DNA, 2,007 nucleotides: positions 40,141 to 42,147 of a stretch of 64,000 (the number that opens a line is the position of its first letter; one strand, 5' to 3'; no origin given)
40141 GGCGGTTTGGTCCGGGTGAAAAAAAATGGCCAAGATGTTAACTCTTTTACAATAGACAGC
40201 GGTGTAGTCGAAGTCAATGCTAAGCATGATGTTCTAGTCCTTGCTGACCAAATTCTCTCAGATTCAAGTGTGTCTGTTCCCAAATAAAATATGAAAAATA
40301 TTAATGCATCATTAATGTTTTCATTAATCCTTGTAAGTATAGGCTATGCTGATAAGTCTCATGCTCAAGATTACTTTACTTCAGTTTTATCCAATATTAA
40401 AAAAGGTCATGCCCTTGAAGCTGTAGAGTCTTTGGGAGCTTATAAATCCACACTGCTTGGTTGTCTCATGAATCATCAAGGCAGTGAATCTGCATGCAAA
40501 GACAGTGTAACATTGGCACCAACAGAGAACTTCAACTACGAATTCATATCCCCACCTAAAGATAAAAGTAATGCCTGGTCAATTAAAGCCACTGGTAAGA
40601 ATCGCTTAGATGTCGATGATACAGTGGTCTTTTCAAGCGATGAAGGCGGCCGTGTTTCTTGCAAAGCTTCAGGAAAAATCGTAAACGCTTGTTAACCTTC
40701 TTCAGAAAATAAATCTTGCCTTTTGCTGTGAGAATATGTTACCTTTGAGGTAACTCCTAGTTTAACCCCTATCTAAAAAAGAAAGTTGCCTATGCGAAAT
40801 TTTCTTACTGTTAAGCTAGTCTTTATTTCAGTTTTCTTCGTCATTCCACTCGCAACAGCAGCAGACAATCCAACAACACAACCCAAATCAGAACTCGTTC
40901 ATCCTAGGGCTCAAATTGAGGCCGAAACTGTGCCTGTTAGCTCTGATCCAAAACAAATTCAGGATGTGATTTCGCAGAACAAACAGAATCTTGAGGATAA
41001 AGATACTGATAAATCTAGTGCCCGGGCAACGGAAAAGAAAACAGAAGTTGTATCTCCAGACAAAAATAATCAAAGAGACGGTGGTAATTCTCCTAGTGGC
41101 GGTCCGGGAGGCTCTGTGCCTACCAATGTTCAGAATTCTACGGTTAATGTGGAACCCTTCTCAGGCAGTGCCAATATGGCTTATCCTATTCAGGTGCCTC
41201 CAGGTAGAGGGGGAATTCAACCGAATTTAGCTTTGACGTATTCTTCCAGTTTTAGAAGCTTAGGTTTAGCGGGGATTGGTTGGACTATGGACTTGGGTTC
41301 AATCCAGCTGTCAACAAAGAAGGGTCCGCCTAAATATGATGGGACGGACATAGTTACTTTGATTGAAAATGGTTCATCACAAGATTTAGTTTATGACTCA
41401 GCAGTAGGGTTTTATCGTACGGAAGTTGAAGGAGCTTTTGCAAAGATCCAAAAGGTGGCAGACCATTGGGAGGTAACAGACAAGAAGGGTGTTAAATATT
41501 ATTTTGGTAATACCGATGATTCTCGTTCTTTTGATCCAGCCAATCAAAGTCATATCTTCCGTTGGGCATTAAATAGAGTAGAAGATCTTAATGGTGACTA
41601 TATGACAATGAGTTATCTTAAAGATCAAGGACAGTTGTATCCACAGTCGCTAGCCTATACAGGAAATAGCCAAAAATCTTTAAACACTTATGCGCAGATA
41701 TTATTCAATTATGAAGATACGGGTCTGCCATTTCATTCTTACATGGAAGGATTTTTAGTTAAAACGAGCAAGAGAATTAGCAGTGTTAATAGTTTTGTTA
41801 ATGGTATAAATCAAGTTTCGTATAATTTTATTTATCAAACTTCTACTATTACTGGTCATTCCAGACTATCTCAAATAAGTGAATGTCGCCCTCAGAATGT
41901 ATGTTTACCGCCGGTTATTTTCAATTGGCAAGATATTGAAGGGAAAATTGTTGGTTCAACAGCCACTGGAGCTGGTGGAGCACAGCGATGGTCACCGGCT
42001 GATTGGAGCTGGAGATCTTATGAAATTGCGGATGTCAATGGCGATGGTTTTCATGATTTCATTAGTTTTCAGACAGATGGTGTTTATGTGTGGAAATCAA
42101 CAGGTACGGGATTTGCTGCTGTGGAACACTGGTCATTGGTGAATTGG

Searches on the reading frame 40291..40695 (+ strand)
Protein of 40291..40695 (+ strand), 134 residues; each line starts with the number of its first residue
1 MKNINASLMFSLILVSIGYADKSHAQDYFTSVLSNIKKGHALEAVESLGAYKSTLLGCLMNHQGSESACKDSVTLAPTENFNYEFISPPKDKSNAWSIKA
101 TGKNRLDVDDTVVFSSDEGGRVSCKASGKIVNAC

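Call 36: search_protein_families(library=pfam, proteins=[window:40291-40695:+], max_evalue=0.001)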
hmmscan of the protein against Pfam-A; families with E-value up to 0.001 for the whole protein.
window:40291-40695:+ (134 aa): 0 families

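Call 45: find_encoding_contigs(protein=window:40291-40695:+, flank=10000, max_places=10)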
Protein window:40291-40695:+ (134 aa): 2 contigs read that carry it; 1 place shown.
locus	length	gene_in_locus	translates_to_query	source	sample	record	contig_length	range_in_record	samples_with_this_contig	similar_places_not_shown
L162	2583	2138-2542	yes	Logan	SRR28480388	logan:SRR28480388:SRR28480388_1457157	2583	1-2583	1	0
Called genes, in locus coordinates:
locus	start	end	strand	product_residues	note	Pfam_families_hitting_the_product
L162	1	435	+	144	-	?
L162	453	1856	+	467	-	PF02874:ATP-synt_ab_N, PF00006:ATP-synt_ab, PF22919:ATP-synt_VA_C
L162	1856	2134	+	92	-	PF02823:ATP-synt_DE_N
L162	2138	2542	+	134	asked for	-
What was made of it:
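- Tried and rejected: The upstream 134-aa ORF is found only in a sibling run whose contig ends at the edge of the array (call 45).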

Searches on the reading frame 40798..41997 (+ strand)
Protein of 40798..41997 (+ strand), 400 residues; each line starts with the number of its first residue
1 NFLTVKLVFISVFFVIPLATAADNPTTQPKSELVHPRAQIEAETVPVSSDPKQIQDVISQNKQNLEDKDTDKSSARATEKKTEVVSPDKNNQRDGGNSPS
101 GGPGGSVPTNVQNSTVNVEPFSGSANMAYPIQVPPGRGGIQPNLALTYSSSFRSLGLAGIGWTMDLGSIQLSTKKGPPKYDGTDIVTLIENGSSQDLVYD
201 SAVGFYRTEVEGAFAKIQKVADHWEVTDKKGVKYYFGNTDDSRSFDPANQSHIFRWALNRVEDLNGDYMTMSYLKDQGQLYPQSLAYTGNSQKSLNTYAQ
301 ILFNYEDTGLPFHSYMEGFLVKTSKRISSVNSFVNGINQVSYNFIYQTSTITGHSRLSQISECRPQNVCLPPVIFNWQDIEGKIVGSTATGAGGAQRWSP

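Call 16: find_related_loci(query=A2, collection=genome_contigs, flank=10000)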
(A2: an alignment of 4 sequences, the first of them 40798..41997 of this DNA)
Query A2 (400 aa) in genome_contigs; peptide patterns used: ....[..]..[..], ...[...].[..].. (x = any residue, [..] = any of these).
124 stretches matched a pattern; 40 encode a relative of the query (tblastn E <= 1e-3); 40 distinct loci.
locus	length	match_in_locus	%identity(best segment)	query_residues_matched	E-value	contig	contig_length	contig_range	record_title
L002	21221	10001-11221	49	7-380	3e-110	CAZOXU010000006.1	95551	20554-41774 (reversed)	MAG TPA_asm: uncultured Planctomycetales bacterium isolate SRP278252_co2_25 genome assembly, contig: NODE_312_length_955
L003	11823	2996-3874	56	93-383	1e-100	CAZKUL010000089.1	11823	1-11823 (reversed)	MAG TPA_asm: uncultured Planctomycetales bacterium isolate binchicken_co241_121 genome assembly, contig: NODE_5431_lengt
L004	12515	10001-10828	58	110-383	4e-100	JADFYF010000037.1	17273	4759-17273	MAG: Candidatus Omnitrophota bacterium isolate nDJH6bin18 nDJH6_bin18_NODE_37_length_17273_cov_2.472063, whole genome sh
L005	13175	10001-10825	57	110-382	1e-97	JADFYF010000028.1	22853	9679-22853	MAG: Candidatus Omnitrophota bacterium isolate nDJH6bin18 nDJH6_bin18_NODE_28_length_22853_cov_3.387398, whole genome sh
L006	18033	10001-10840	58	100-377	3e-99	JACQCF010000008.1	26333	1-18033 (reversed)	MAG: Candidatus Omnitrophota bacterium isolate NC_groundwater_961_Pr1_S-0.2um_46_24 Montesol18-Sp2_coassembly_scaffold_3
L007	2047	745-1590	55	107-383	9e-100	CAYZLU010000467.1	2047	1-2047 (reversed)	MAG TPA_asm: uncultured Planctomycetales bacterium isolate binchicken_co241_372 genome assembly, contig: NODE_92848_leng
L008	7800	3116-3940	53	106-379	1e-87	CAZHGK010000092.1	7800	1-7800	MAG TPA_asm: uncultured Planctomycetales bacterium isolate SRP278252_co2_12 genome assembly, contig: NODE_19889_length_7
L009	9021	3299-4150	53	107-383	3e-87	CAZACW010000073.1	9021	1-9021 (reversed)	MAG TPA_asm: uncultured Planctomycetales bacterium isolate SRP273308_co1_408 genome assembly, contig: NODE_11403_length_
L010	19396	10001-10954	47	71-379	3e-83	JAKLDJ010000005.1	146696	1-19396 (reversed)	MAG: Candidatus Omnitrophota bacterium isolate RA.bin107 RA.bin107_5, whole genome shotgun sequence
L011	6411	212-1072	49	111-396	2e-81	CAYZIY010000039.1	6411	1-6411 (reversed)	MAG TPA_asm: uncultured Planctomycetales bacterium isolate SRP141376_co2_271 genome assembly, contig: NODE_20655_length_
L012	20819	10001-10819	47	105-377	9e-77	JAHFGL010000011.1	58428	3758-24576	MAG: Candidatus Omnitrophota bacterium isolate nzgw314 NODE_588_length_58429_cov_4.460709, whole genome shotgun sequence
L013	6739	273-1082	47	114-382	2e-75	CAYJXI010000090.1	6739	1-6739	MAG TPA_asm: uncultured Planctomycetales bacterium isolate ERP125453_co1_481 genome assembly, contig: NODE_14525_length_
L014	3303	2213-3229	40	55-382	4e-75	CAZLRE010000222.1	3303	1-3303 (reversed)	MAG TPA_asm: uncultured Planctomycetales bacterium isolate binchicken_co16_163 genome assembly, contig: NODE_49816_lengt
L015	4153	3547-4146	58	114-311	7e-70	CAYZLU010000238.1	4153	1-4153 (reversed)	MAG TPA_asm: uncultured Planctomycetales bacterium isolate binchicken_co241_372 genome assembly, contig: NODE_27445_leng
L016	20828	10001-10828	44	105-378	2e-69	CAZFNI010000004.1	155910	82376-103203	MAG TPA_asm: uncultured Planctomycetales bacterium isolate SRP342105_co1_465 genome assembly, contig: NODE_105_length_15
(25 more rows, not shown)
